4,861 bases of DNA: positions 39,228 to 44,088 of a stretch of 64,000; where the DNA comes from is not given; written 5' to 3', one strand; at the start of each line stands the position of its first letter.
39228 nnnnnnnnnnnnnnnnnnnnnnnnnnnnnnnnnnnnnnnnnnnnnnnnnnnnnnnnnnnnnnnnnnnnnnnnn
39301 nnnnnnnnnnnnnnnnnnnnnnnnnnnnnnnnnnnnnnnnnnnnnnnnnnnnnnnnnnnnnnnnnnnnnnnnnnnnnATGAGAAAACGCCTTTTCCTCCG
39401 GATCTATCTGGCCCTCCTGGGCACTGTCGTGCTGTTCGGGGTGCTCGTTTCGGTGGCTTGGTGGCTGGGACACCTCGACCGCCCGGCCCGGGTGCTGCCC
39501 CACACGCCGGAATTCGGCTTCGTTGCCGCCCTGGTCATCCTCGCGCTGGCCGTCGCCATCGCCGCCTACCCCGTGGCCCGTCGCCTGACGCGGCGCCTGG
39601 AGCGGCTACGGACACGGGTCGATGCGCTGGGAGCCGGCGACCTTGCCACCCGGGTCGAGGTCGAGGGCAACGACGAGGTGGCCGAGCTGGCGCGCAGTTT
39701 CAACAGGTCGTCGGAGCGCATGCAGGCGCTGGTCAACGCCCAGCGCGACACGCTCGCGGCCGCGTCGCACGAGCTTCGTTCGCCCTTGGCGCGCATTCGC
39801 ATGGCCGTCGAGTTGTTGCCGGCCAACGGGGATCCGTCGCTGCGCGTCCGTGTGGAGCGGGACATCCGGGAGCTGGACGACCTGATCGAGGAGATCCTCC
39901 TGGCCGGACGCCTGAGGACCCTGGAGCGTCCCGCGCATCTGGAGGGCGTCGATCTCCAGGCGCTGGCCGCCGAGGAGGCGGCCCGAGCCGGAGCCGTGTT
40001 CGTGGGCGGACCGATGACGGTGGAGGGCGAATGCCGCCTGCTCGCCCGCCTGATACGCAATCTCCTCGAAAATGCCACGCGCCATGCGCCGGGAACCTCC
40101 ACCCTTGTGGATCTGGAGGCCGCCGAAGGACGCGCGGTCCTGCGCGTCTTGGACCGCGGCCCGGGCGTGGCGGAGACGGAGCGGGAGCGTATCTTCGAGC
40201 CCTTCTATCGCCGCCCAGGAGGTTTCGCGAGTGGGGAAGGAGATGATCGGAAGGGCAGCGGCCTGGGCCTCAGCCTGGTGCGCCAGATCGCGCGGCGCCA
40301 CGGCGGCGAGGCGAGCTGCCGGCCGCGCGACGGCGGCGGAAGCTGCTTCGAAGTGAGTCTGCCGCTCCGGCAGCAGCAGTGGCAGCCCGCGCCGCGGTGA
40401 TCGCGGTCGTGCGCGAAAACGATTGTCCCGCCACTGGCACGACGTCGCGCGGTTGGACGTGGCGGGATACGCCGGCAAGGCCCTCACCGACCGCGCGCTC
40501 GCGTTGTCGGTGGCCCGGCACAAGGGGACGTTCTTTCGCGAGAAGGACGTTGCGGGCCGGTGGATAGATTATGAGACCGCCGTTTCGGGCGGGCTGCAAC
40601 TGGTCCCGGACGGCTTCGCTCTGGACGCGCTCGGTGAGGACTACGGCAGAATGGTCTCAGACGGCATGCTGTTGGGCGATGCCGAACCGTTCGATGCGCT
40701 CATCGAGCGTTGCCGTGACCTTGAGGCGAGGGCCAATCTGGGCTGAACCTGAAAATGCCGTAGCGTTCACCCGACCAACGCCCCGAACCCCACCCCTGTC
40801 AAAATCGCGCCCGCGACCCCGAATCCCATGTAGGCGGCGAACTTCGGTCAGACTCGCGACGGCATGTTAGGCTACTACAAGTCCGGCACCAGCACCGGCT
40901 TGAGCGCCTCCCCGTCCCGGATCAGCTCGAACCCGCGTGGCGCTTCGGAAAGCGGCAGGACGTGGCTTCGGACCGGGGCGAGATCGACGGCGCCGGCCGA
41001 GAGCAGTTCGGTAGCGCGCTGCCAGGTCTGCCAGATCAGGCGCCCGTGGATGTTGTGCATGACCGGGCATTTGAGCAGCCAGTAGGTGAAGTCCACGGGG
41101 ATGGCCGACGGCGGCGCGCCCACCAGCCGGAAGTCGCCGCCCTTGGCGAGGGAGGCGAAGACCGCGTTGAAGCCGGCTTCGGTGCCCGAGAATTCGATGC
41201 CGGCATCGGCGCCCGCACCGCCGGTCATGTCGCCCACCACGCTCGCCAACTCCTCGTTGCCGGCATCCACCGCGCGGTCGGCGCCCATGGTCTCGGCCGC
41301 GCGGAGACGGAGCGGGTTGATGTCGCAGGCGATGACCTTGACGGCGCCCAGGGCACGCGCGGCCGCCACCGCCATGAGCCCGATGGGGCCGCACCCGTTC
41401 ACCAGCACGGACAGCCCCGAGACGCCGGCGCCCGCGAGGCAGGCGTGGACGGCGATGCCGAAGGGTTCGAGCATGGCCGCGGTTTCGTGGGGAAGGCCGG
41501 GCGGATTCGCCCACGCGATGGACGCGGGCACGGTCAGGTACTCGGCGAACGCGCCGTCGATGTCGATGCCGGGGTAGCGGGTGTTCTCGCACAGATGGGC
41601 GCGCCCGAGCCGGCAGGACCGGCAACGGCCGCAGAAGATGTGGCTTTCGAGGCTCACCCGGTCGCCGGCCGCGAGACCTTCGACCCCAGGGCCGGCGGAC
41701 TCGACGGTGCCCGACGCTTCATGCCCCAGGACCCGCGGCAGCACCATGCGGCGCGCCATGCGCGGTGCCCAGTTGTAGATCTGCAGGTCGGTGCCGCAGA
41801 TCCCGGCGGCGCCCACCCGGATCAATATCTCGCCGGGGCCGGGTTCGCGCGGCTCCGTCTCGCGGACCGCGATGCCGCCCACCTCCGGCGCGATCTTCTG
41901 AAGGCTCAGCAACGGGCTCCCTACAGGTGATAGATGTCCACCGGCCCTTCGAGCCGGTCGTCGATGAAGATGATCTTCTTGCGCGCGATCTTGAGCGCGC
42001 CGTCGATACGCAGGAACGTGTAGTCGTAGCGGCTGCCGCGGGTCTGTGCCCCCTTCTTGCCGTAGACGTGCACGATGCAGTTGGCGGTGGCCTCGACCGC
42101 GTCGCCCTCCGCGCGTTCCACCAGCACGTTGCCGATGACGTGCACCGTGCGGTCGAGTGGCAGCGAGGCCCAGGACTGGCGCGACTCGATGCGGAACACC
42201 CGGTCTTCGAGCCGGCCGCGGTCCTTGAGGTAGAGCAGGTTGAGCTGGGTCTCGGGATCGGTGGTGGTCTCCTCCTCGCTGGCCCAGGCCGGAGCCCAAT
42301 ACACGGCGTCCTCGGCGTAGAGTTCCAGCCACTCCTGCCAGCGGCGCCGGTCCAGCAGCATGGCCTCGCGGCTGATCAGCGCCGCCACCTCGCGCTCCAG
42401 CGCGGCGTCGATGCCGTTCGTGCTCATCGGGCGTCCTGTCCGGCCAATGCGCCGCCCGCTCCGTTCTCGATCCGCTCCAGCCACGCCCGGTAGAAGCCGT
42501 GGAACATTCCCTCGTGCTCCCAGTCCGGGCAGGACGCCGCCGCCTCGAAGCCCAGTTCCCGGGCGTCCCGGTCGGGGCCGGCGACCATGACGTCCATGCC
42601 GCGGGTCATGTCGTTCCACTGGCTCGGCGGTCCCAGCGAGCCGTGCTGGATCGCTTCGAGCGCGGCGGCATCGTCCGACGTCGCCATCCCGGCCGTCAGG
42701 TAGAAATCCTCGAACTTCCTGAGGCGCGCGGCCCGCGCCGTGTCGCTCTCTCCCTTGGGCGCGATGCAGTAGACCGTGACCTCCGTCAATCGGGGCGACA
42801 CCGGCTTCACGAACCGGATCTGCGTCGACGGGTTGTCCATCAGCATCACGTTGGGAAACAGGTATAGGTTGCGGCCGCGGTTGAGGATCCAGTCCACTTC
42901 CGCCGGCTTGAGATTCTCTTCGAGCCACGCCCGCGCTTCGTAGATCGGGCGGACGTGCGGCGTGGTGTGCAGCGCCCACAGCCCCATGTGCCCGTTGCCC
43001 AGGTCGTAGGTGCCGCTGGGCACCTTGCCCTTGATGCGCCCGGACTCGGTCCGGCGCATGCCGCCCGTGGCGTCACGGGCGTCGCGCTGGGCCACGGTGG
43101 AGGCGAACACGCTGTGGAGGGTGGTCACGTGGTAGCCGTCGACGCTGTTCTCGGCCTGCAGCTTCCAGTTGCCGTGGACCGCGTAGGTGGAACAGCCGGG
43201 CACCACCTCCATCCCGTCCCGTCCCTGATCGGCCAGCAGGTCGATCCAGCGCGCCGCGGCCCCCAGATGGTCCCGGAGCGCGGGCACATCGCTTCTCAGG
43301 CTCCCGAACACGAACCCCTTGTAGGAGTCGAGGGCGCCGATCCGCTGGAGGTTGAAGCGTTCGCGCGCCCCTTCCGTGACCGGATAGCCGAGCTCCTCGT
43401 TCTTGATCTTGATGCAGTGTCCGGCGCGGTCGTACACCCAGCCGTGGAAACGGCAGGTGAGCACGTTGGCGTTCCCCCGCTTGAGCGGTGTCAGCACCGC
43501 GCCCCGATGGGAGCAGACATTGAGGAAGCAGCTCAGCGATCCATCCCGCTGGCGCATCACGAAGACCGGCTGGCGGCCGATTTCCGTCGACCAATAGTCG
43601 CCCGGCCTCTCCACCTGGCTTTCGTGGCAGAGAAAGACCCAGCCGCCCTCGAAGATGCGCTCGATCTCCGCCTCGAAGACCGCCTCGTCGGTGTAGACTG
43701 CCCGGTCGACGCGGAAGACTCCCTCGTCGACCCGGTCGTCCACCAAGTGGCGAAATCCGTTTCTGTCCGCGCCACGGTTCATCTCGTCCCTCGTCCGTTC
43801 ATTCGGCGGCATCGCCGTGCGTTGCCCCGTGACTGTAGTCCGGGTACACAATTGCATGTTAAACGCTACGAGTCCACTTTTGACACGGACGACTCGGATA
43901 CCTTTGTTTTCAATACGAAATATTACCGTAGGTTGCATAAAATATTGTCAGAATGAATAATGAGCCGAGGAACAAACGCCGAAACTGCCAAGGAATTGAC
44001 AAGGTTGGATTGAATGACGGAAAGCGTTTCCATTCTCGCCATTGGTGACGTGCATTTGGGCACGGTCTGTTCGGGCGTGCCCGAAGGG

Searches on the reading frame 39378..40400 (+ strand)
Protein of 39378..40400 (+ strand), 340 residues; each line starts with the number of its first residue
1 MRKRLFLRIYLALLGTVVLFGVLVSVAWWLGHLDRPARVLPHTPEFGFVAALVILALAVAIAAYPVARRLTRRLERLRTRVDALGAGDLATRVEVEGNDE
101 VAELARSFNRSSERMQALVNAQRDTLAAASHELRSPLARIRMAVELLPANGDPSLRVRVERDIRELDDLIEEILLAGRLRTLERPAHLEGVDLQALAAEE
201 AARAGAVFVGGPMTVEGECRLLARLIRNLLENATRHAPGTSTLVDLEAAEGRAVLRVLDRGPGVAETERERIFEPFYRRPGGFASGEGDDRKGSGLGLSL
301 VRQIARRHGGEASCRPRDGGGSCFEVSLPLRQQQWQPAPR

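Call 27: search_protein_families(library=pfam, proteins=[window:39378-40400:+])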
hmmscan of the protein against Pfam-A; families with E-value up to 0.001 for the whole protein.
window:39378-40400:+ (340 aa): 4 families
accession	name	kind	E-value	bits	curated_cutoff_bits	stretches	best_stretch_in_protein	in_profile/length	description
PF02518.31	HATPase_c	-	6.4e-25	88.2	26.4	1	221-331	5-110/111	Histidine kinase-, DNA gyrase B-, and HSP90-like ATPase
PF00672.30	HAMP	-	1.3e-14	54.7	25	1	66-116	2-52/53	HAMP domain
PF00512.31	HisKA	-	2.1e-11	44.2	26.9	1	122-180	2-64/66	His Kinase A (phospho-acceptor) domain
PF13581.12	HATPase_c_2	-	4.4e-05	23.9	27.4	1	226-308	40-112/127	Histidine kinase-like ATPase domain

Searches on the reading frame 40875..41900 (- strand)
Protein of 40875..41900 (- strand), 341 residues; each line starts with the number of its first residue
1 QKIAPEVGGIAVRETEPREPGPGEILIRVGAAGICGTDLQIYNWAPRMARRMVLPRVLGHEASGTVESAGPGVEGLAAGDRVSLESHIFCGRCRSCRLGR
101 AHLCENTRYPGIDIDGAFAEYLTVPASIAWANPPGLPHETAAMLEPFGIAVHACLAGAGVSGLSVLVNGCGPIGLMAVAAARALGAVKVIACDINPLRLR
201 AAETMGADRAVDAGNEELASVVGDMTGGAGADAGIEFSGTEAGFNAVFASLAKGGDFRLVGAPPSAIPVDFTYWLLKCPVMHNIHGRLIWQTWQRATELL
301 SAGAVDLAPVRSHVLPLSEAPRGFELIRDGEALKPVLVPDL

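Call 27: search_protein_families(library=pfam, proteins=[window:40875-41900:-])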
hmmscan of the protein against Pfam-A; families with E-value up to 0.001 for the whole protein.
window:40875-41900:- (341 aa): 4 families
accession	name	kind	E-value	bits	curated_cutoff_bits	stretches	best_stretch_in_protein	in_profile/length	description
PF08240.17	ADH_N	-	8.4e-29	100.3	23.5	1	21-130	1-100/104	Alcohol dehydrogenase GroES-like domain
PF00107.32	ADH_zinc_N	-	2.1e-24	86.4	31.8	1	172-301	1-128/129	Zinc-binding dehydrogenase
PF01262.27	AlaDh_PNT_C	-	0.00015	21.7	23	1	158-211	24-79/214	Alanine dehydrogenase/PNT, C-terminal domain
PF13602.12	ADH_zinc_N_2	-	0.00016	23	27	1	205-332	1-128/134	Zinc-binding dehydrogenase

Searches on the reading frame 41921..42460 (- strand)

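Call 27: search_protein_families(library=pfam, proteins=[window:41921-42460:-])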
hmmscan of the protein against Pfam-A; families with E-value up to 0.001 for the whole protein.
window:41921-42460:- (179 aa): 2 families
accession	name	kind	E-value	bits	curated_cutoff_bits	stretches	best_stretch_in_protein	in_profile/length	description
PF00866.24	Ring_hydroxyl_B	-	1.1e-34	120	27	1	31-169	1-141/144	Ring hydroxylating beta subunit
PF13577.12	SnoaL_4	-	1.3e-13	51.5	24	1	21-160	5-124/126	SnoaL-like domain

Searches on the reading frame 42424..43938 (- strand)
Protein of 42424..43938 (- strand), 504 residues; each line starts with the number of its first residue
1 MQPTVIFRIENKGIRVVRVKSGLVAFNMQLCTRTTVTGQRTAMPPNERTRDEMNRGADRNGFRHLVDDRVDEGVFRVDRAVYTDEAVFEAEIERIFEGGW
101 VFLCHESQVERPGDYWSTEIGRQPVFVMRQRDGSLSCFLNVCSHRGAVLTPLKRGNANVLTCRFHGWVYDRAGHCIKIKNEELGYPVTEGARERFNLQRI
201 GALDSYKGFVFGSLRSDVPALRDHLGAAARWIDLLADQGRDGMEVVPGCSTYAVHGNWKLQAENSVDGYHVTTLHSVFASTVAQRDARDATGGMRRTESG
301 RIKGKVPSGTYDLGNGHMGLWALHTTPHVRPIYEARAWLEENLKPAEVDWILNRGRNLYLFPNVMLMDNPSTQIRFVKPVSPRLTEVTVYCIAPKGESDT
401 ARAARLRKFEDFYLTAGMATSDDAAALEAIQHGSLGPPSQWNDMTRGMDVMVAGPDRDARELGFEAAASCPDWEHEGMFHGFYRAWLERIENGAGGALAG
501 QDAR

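Call 27: search_protein_families(library=pfam, proteins=[window:42424-43938:-])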
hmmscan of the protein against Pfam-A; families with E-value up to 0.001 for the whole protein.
window:42424-43938:- (504 aa): 2 families
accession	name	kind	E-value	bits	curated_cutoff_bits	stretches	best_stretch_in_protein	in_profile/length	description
PF00355.32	Rieske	-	8.5e-20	70.9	20.3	1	100-181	2-81/88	Rieske [2Fe-2S] domain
PF00848.25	Ring_hydroxyl_A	-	7.1e-16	59.2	24.9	1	251-436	11-179/208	Ring hydroxylating alpha subunit (catalytic domain)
